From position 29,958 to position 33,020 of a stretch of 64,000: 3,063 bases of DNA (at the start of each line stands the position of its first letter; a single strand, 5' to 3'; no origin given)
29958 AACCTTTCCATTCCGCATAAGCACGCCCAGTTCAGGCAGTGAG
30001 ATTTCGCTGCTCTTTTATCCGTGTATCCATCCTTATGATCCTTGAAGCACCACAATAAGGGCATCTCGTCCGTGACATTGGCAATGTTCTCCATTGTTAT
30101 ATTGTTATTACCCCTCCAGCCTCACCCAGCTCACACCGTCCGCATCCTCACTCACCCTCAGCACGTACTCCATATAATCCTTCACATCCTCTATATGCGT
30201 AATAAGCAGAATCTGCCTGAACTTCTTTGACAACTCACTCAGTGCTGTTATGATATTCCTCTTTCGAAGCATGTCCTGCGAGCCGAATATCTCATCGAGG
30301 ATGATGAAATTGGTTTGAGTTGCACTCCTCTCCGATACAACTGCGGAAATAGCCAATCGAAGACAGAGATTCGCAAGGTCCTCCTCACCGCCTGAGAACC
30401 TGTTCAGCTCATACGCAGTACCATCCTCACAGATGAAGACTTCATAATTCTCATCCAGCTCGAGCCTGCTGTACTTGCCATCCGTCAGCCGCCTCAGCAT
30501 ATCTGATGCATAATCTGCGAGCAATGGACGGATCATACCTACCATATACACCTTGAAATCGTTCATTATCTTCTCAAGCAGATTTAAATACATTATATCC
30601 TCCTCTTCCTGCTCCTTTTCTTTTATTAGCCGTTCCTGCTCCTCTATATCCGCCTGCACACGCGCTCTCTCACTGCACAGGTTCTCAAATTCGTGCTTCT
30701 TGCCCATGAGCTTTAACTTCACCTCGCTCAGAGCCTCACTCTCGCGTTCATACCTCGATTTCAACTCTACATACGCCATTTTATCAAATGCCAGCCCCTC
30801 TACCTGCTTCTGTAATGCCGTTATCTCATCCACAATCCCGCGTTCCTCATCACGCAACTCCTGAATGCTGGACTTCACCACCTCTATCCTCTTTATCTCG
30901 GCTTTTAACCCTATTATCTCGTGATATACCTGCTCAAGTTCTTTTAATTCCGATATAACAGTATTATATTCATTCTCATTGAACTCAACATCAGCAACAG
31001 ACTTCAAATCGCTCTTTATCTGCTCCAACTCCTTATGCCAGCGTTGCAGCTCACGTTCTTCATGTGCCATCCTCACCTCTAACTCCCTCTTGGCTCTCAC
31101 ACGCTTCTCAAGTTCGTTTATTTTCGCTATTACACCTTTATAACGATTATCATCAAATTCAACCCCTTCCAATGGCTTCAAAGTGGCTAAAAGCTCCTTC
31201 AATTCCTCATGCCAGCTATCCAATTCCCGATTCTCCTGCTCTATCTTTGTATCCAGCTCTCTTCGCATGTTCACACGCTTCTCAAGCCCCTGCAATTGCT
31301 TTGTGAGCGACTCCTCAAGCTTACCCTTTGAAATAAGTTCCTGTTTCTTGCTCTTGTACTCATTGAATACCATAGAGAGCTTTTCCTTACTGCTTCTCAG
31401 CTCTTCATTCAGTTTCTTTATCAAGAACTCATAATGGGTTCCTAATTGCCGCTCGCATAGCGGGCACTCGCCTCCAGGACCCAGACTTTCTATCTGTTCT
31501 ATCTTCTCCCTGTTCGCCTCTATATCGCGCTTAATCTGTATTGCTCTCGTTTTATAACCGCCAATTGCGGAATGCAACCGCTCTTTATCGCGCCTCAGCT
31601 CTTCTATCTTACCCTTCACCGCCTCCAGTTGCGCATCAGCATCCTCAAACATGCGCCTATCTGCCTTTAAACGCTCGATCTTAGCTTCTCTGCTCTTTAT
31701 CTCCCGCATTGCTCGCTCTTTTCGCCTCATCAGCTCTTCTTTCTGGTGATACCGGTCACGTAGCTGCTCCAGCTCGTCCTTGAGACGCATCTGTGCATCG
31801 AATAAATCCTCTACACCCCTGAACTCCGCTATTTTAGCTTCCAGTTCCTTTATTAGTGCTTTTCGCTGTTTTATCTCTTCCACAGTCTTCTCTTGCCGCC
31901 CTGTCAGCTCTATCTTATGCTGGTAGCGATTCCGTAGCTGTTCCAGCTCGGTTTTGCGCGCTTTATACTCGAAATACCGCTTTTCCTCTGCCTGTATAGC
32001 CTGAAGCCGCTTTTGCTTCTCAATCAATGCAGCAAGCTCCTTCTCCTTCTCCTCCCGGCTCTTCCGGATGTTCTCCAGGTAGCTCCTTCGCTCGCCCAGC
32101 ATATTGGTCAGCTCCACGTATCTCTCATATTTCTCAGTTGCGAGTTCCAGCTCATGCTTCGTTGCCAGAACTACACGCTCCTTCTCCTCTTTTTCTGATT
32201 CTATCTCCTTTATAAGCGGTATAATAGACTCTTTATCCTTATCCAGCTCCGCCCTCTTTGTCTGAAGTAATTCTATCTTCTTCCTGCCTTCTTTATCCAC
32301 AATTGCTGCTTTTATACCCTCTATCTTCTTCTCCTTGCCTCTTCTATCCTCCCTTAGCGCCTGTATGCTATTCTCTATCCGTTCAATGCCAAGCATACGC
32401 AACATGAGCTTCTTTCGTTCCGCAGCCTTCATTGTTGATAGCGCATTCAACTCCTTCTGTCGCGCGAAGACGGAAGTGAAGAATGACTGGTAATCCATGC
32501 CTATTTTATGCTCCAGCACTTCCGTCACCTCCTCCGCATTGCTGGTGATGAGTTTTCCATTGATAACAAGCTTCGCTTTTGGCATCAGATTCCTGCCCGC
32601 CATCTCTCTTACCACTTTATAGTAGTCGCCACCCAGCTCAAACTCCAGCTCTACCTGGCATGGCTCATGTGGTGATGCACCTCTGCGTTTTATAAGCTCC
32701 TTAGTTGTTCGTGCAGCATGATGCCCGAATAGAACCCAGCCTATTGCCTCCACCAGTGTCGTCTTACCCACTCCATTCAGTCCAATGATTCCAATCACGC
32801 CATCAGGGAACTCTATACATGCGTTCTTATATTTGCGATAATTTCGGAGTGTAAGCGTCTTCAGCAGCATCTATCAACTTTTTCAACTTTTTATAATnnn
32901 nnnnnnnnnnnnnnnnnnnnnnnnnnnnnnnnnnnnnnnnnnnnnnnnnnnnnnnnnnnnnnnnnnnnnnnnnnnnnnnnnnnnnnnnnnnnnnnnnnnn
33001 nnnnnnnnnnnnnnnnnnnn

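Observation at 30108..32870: Orphan zinc-hook Rad50/SbcC-like ATPase next to the vapBC/remnant islet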

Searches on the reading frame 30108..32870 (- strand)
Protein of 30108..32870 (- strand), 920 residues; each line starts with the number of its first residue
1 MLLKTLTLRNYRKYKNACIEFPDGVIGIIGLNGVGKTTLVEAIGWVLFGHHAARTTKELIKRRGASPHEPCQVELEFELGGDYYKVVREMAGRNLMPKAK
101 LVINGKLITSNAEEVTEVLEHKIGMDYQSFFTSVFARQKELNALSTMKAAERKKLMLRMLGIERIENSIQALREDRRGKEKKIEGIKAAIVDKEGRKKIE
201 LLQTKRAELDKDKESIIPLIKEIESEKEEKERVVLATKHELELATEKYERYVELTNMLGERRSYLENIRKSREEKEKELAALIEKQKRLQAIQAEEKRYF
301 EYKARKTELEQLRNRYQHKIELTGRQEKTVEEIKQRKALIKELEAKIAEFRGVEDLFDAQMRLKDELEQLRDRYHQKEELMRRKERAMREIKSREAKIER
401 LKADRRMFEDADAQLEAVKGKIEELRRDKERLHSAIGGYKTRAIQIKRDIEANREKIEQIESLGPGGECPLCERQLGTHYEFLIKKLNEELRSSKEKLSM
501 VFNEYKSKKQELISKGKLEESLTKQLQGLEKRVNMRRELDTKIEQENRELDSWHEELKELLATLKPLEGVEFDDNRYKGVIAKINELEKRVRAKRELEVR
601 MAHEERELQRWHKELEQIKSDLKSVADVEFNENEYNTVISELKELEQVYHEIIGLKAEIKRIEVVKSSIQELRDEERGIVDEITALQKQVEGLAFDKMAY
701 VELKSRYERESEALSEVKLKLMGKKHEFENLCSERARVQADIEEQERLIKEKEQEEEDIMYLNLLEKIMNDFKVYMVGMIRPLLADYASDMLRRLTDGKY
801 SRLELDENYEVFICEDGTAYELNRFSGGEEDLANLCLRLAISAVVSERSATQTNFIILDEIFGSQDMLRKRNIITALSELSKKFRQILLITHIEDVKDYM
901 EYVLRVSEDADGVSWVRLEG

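Call 5: search_protein_families(library=pfam, proteins=[window:30108-32870:-], max_evalue=0.01)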
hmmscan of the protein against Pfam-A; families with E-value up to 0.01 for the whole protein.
window:30108-32870:- (920 aa): 7 families
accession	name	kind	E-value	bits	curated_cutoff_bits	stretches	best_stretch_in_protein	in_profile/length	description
PF02463.25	SMC_N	-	4e-16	59.6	40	1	3-913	2-218/220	RecF/RecN/SMC N terminal domain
PF13175.12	AAA_15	-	3.2e-13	50.5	32.1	1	1-356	1-268/374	AAA ATPase domain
PF13476.12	AAA_23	-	5.9e-11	43.8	27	1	6-213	2-200/201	AAA domain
PF13558.12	SbcC_Walker_B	-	1.3e-05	25.8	27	1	821-877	29-88/90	SbcC/RAD50-like, Walker B motif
PF13555.12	AAA_29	-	1.6e-05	25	27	1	3-53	1-52/61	P-loop containing region of AAA domain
PF04423.19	Rad50_zn_hook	-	0.0021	18.3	24.3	1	453-498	8-52/52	Rad50 zinc hook motif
PF16099.11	RMI1_C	-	0.0086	16.3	27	0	602-646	88-132/143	Recq-mediated genome instability protein 1, C-terminal OB-fold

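Call 6: search_protein_families(library=padloc, proteins=[window:30108-32870:-], max_evalue=0.01)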
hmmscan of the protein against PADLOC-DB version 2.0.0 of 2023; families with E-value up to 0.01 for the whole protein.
window:30108-32870:- (920 aa): 39 families (the best 25 are shown)
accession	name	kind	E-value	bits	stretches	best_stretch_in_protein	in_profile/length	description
PDLC03859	LmuB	-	2.2e-30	104.4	3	2-458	4-452/611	-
PDLC04135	mad3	-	1.6e-27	95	1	729-916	168-347/374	mads_3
PDLC03865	LmuB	-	1e-20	71.6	1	9-775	9-805/1007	-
PDLC02747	PbeC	-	1.6e-18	65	3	639-892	382-627/632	PbeC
PDLC02979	AriA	-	4.9e-17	60.8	1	1-350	1-262/373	-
PDLC02740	PbeC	-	1.8e-14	51.5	2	1-456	1-472/648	PbeC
PDLC02668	DndD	-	2e-14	51.5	2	1-458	1-477/659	DndD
PDLC02730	PbeC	-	7.4e-13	46.1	2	484-894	220-633/651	PbeC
PDLC03868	LmuB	-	3.3e-12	43.6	1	3-80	6-91/1035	-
PDLC03863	LmuB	-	8.7e-11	39.2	2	3-126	5-128/610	-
PDLC02714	PbeC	-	3.2e-09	34.2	1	1-90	1-101/651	PbeC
PDLC03861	LmuB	-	9.4e-09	31.8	2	162-755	397-977/1213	-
PDLC00069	GajA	-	3e-08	30.5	1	1-50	1-50/687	AAA ATPase domain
PDLC02743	PbeC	-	4.9e-08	30.1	1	1-294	1-304/622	PbeC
PDLC02741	PbeC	-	5.1e-08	29.9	1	1-86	1-96/644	PbeC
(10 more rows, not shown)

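Call 7: search_protein_families(library=ncbifam, proteins=[window:30108-32870:-], max_evalue=0.001)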
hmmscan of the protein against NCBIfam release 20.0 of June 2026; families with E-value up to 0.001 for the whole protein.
window:30108-32870:- (920 aa): 21 families
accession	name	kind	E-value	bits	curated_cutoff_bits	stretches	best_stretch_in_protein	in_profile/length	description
NF003034.1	PRK03918.1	equivalog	1.1e-58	199.1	700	1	1-918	1-877/878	DNA double-strand break repair ATPase Rad50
NF002244.0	PRK01156.1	equivalog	7.4e-49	166.6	847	1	1-903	1-879/895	DNA double-strand break repair ATPase Rad50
NF002572.0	PRK02224.1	equivalog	1.5e-44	152.6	1087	1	1-910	1-870/888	DNA double-strand break repair ATPase Rad50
NF041035.1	Rad50_Halo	equivalog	3.9e-42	144.6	1000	2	1-626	1-602/883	DNA double-strand break repair ATPase Rad50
NF041034.1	Rad50_Sulf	equivalog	3.9e-41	140.8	1000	1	1-911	1-862/872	DNA double-strand break repair ATPase Rad50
TIGR00618.1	sbcc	subfamily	1.7e-27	95.9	478.5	2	5-626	5-632/1043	exonuclease subunit SbcC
NF045487.1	ASRP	equivalog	2.3e-26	92.5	300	3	295-647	126-467/593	archaea-specific SMC-related protein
NF041751.2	sbcc_Staph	equivalog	3.6e-15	55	920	1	24-461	28-478/1007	exonuclease subunit SbcC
NF053563.1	Rkd4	equivalog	6.7e-13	47.7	860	1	3-671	3-611/747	arcadin-4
TIGR02169.1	SMC_prok_A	equivalog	4.2e-11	41.3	729.4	1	4-512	3-493/1165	chromosome segregation protein SMC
TIGR00611.2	recf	equivalog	1.3e-10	41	172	1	3-90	1-85/339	DNA replication/repair protein RecF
NF045780.1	TrlF_fam_ATP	equivalog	6.3e-10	38.4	350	1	14-433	300-745/944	TrlF family AAA-like ATPase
TIGR02168.1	SMC_prok_B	equivalog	2.2e-09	35.7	567.35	1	18-47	18-47/1181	chromosome segregation protein SMC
NF010680.0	PRK14079.1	equivalog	5.1e-07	29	386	1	1-62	1-62/349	recombination protein F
NF041760.1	PtuA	equivalog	3.5e-06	26.2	500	1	2-44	51-93/524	retron Ec78 anti-phage system effector ATPase PtuA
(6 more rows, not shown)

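Call 8: search_solved_structures(query=window:30108-32870:-, max_evalue=0.001)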
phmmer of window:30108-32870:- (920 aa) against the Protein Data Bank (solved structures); distinct sequences matched with E-value up to 0.001: 28.
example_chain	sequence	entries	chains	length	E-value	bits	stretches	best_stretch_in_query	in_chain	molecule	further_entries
5f3w_B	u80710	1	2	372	2.9e-35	125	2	1-194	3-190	DNA double-strand break repair Rad50 ATPase,DNA double-strand break repair Rad50 ATPase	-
3aux_A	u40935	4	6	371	3.1e-35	124.9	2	1-196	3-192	DNA double-strand break repair rad50 ATPase | DNA double-strand break repair Rad50 ATPase,DNA double-strand break repair Rad50 ATPase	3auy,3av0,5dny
3qkt_A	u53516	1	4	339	6.7e-25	90.7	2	779-909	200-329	DNA double-strand break repair rad50 ATPase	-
4nck_A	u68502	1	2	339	1e-24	90.1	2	779-909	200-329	DNA double-strand break repair Rad50 ATPase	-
3qku_A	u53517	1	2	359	1.7e-24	89.4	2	763-909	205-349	DNA double-strand break repair rad50 ATPase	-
4nch_A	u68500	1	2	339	2.8e-24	88.6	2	779-909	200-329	DNA double-strand break repair Rad50 ATPase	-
4nci_A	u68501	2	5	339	3.1e-24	88.5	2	778-909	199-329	DNA double-strand break repair Rad50 ATPase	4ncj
3qf7_A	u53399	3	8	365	5.9e-23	84.2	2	4-178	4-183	Rad50 | Probable DNA double-strand break repair Rad50 ATPase,Probable DNA double-strand break repa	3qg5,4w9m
3tho_A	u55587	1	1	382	3e-20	75.3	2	4-176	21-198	Probable DNA double-strand break repair Rad50 ATPase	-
3qkr_B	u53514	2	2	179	3e-14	55.5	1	742-909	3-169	DNA double-strand break repair rad50 ATPase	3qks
1ii8_B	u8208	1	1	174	7.4e-14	54.2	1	753-909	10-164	Rad50 ABC-ATPase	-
1f2t_B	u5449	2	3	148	3.2e-13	52.1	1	784-909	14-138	RAD50 ABC-ATPASE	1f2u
1us8_B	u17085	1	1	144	1.5e-12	49.8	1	784-909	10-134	DNA DOUBLE-STRAND BREAK REPAIR RAD50 ATPASE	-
3qkr_A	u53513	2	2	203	8.5e-11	44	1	2-191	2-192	DNA double-strand break repair rad50 ATPase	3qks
1ii8_A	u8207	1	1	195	1.3e-10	43.4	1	2-183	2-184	Rad50 ABC-ATPase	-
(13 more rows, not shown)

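Call 9: find_encoding_contigs(protein=window:30108-32870:-, flank=10000, max_places=6)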
Protein window:30108-32870:- (920 aa): no gene with exactly this product is on record in the collection.

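Call 10: find_homologous_proteins(query=window:30108-32870:-, max_evalue=0.00001)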
Query window:30108-32870:- (920 aa): 570 proteins with E <= 0.00001 among 8000 candidates; the best 120 are listed.
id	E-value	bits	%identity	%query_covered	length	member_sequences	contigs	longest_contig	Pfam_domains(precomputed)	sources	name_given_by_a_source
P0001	0.0e+0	1885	98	100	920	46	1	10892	PF13175.13,PF13476.13,PF13558.13,PF02463.26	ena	-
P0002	0.0e+0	1668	87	100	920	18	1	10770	PF13175.13,PF13476.13,PF02463.26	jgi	-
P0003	0.0e+0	1414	76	100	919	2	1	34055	PF13175.13,PF13476.13,PF02463.26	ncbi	-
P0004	0.0e+0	1376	72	100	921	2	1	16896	PF13175.13,PF13476.13,PF02463.26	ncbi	-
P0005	0.0e+0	1342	70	100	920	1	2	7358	PF13175.13,PF13476.13,PF02463.26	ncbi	-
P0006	0.0e+0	1261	66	100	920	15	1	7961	PF13175.13,PF02463.26,PF13304.13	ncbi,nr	ncbi:MAG: SMC family ATPase [Candidatus Syntrophoarchaeum sp.]|nr:SMC family ATPase [Candidatus Synt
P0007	0.0e+0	1235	66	100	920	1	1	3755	PF13476.13,PF13555.13,PF02463.26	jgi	-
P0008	0.0e+0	1235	66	100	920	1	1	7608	PF13175.13,PF13476.13,PF13555.13,PF02463.26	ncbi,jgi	-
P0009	0.0e+0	1234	66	100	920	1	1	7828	PF13175.13,PF13476.13,PF13555.13,PF02463.26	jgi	-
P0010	0.0e+0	1234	66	100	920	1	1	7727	PF13476.13,PF13555.13,PF02463.26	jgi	-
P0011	0.0e+0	1233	66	100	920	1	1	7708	PF13476.13,PF13555.13,PF02463.26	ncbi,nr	ncbi:MAG: SMC family ATPase [Methanophagales archaeon]|nr:SMC family ATPase [Methanophagales archaeo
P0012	0.0e+0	1232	66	100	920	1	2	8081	PF13476.13,PF13555.13,PF02463.26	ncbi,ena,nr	ncbi:MAG: SMC family ATPase [Methanophagales archaeon]|nr:SMC family ATPase [Methanophagales archaeo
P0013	0.0e+0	1232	66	100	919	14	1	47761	PF13175.13,PF13476.13,PF13555.13,PF02463.26,PF13304.13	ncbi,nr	ncbi:MAG: SMC family ATPase [Methanophagales archaeon]|nr:SMC family ATPase [Methanophagales archaeo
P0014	0.0e+0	1218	66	100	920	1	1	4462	PF13175.13,PF13476.13,PF13555.13,PF02463.26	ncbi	-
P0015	0.0e+0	1216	66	100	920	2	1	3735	PF13175.13,PF13476.13,PF13555.13,PF02463.26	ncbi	-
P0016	0.0e+0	1212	64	100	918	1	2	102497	PF13175.13,PF13476.13,PF02463.26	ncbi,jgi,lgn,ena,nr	ncbi:MAG TPA: SMC family ATPase [Methanophagales archaeon]|nr:SMC family ATPase [Methanophagales arc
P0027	0.0e+0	1091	58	60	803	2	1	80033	PF13175.13,PF13476.13,PF13555.13,PF02463.26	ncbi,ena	-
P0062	1.2e-293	995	53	100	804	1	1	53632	PF13175.13,PF13476.13,PF02463.26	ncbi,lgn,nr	ncbi:MAG: SMC family ATPase [Methanomicrobia archaeon]|nr:SMC family ATPase [Methanomicrobia archaeo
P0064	8.5e-290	982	53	100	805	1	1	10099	PF13175.13,PF13476.13,PF02463.26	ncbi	ncbi:MAG: AAA family ATPase [Candidatus Methanospirareceae archaeon]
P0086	3.4e-225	768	50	86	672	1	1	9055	PF13175.13,PF13476.13,PF02463.26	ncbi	ncbi:MAG: AAA family ATPase, partial [Candidatus Methanospirareceae archaeon]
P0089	5.9e-142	493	36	100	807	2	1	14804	PF13175.13,PF13476.13,PF13555.13,PF02463.26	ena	-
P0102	2.6e-135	471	37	100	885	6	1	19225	PF13514.13,PF00005.34,PF13175.13,PF13476.13,PF13558.13,PF13555.13,PF02463.26,PF13304.13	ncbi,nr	ncbi:MAG: SMC family ATPase [Candidatus Syntrophoarchaeum sp. WYZ-LMO15]|nr:MAG: SMC family ATPase [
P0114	1.2e-133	465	35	50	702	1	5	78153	PF13175.13,PF13476.13,PF28422.1,PF13558.13,PF13555.13,PF02463.26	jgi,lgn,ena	-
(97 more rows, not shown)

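Call 11: find_encoding_contigs(protein=P0001, flank=10000, max_places=3)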
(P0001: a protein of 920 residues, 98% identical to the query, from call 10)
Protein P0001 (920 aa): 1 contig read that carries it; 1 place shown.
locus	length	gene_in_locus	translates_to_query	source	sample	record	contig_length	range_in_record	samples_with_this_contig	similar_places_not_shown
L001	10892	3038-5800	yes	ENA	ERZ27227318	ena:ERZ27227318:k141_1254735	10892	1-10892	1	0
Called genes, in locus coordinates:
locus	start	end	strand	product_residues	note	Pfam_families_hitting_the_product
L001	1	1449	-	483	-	?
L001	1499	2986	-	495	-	PF00682:HMGL-like, PF22617:HCS_D2, PF08502:LeuA_dimer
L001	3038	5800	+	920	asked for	PF02463:SMC_N, PF13175:AAA_15, PF13476:AAA_23, PF13558:SbcC_Walker_B (faint)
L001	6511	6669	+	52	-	-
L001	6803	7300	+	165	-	PF01980:TrmO_N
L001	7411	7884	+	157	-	PF01951:Archease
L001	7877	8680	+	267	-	PF00149:Metallophos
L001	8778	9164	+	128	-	-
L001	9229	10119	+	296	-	-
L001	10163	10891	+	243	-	?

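Call 12: find_encoding_contigs(protein=P0003, flank=10000, max_places=3)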
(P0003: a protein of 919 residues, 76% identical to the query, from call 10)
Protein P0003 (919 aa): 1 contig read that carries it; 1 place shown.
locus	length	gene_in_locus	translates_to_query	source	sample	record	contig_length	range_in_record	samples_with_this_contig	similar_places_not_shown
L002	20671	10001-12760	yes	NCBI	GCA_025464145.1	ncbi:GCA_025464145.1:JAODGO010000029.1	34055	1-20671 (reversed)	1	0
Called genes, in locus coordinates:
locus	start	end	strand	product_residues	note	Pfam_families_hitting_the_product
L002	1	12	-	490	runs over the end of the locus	PF03598:CdhC, PF19436:ACS_CODH_B_C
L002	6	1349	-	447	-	PF03453:MoeA_N, PF00994:MoCF_biosynth, PF03454:MoeA_C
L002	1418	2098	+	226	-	PF27418:GINS23_N (faint), PF22090:Gins51_C (weak)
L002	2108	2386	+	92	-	PF00935:Ribosomal_L44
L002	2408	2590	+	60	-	PF01667:Ribosomal_S27e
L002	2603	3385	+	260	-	PF00575:S1, PF23459:S1_RRP5 (weak), PF07541:EIF_2_alpha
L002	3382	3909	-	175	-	PF12644:DUF3782, PF07788:PDDEXK_10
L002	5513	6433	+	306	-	PF01008:IF-2B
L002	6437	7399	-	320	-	PF01937:ARMT1-like_dom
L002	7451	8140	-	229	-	PF12706:Lactamase_B_2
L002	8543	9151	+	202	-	-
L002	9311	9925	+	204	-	-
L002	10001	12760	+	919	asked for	PF02463:SMC_N, PF13175:AAA_15, PF13476:AAA_23 (weak)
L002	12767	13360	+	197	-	PF02441:Flavoprotein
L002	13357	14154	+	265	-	PF05362:Lon_C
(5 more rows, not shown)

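Call 13: find_encoding_contigs(protein=P0016, flank=10000, max_places=3)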
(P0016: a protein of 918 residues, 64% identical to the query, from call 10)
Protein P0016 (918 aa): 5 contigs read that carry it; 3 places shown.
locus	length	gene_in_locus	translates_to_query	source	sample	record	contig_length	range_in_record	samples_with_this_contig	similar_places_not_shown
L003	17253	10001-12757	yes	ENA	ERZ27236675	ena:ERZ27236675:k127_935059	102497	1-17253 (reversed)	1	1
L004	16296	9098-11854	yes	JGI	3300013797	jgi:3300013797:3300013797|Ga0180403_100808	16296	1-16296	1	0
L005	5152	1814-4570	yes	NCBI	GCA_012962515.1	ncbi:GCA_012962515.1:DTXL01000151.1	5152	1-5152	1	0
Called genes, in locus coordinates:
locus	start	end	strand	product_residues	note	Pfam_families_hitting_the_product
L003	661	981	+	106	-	PF00137:ATP-synt_C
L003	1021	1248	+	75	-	-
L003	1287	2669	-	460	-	PF01368:DHH, PF02272:DHHA1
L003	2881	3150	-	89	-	PF05239:PRC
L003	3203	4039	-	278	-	PF01513:NAD_kinase, PF20143:NAD_kinase_C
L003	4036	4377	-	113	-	PF01849:NAC, PF19026:UBA_HYPK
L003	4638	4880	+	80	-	-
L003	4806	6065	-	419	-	PF13200:DUF4015, PF00704:Glyco_hydro_18 (weak)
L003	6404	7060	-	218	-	-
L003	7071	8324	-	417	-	-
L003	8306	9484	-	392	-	PF13506:Glyco_transf_21 (faint), PF13641:Glyco_tranf_2_3, PF00535:Glycos_transf_2, PF10111:Glyco_tranf_2_2 (weak), PF13632:Glyco_trans_2_3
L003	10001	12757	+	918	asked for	PF02463:SMC_N, PF13175:AAA_15, PF13476:AAA_23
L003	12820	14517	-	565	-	PF07969:Amidohydro_3 (faint), PF01979:Amidohydro_1, PF13382:Adenine_deam_C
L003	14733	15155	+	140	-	PF01934:HepT-like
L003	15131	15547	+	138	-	PF01909:NTP_transf_2, PF18765:Polbeta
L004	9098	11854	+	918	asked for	PF02463:SMC_N, PF13175:AAA_15, PF13476:AAA_23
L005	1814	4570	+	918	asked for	PF02463:SMC_N, PF13175:AAA_15, PF13476:AAA_23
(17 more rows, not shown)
